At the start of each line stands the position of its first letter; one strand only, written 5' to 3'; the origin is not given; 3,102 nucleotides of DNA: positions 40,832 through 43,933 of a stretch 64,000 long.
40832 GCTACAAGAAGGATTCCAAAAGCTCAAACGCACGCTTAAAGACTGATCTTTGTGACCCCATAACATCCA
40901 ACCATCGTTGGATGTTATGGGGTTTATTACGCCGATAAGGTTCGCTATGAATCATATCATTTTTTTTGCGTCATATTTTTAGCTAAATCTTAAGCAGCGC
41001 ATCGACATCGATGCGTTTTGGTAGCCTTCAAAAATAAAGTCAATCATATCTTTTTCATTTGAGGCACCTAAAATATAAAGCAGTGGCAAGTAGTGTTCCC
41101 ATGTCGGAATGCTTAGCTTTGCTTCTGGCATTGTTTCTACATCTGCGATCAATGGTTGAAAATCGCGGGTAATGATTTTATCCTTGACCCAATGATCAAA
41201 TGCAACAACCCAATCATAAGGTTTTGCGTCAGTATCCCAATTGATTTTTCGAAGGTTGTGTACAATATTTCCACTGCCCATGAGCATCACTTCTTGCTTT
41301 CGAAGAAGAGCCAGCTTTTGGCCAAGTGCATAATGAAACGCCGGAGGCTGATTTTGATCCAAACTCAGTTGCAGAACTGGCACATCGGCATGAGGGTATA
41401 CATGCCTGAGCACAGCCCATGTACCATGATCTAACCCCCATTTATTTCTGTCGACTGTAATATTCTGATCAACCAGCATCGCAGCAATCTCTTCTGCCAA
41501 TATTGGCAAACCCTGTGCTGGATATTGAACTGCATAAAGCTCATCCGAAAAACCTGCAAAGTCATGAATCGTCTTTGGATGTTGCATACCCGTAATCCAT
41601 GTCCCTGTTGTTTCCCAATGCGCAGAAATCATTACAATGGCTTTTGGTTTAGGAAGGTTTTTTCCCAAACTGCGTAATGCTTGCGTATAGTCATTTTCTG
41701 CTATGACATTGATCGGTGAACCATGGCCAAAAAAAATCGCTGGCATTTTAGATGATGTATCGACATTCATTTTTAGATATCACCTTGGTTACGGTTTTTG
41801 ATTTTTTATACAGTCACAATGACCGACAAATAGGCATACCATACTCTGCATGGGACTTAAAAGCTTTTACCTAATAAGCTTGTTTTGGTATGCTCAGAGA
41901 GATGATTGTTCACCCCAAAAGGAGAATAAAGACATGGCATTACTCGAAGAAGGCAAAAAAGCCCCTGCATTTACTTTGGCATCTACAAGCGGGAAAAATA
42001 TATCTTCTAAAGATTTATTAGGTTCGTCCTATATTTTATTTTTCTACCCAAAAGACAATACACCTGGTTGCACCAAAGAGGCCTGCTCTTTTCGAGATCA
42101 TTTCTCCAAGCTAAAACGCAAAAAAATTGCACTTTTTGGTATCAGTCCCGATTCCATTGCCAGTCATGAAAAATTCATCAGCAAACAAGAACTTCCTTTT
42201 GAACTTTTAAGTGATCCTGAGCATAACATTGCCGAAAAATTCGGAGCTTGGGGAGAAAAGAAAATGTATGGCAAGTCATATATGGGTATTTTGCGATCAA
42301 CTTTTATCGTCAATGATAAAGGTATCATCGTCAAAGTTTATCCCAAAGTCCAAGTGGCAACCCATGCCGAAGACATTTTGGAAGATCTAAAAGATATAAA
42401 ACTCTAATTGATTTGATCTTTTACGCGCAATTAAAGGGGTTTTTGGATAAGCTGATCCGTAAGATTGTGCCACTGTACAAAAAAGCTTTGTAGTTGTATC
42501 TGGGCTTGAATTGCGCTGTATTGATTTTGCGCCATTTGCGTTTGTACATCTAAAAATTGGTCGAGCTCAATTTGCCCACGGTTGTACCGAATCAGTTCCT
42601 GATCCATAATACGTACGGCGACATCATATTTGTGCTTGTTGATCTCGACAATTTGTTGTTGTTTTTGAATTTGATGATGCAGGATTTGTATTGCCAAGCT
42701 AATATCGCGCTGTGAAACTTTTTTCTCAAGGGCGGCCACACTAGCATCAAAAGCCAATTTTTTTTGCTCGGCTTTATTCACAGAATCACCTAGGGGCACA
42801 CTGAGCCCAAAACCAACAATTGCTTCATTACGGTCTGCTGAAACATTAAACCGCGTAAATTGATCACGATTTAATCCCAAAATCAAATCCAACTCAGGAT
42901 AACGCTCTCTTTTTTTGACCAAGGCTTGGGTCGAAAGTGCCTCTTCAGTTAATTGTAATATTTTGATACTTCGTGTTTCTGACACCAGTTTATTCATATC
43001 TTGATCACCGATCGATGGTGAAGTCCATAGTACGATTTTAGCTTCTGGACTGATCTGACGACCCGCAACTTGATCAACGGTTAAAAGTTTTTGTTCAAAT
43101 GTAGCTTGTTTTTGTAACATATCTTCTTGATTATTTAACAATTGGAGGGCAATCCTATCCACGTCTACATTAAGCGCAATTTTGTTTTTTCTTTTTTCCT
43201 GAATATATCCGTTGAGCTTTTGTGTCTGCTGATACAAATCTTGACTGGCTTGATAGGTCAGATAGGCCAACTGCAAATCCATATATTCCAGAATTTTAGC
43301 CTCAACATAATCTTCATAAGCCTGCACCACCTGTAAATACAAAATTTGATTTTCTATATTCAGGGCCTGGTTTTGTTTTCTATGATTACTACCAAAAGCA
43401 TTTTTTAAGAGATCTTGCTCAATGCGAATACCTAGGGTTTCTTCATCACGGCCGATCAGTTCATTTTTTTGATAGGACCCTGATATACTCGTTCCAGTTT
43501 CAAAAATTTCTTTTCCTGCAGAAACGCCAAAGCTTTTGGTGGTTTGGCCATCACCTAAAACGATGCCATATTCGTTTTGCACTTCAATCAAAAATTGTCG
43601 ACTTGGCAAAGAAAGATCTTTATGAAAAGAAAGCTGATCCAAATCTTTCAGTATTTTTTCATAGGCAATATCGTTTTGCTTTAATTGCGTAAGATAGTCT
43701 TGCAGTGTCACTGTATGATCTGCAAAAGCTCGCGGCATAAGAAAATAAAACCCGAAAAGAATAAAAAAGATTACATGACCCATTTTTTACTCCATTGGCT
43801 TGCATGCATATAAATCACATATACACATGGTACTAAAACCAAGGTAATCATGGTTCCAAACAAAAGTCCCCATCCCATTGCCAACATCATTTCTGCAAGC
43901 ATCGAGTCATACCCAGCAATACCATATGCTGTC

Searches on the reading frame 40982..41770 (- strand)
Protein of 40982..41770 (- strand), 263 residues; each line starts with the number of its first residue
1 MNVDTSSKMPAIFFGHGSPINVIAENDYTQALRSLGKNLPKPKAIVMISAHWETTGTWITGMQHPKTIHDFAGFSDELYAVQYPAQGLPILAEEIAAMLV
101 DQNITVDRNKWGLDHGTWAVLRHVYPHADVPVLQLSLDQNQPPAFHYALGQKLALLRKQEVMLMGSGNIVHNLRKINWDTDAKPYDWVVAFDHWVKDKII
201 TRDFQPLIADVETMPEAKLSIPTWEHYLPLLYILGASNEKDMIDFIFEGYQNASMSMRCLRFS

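Call 21: search_protein_families(library=pfam, proteins=[window:40982-41770:-], max_evalue=0.00001)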
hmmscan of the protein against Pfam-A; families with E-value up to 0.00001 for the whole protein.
window:40982-41770:- (263 aa): 1 family
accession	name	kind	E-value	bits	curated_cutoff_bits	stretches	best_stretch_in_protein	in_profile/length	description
PF02900.23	LigB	-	6.7e-23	81.6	26.3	1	28-240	31-247/269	Catalytic LigB subunit of aromatic ring-opening dioxygenase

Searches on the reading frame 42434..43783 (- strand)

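Call 21: search_protein_families(library=pfam, proteins=[window:42434-43783:-], max_evalue=0.00001)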
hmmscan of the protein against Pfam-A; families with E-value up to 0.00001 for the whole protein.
window:42434-43783:- (450 aa): 1 family
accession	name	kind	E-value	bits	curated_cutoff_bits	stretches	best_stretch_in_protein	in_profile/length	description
PF02321.23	OEP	-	2.3e-15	57.3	22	1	271-433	13-177/187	Outer membrane efflux protein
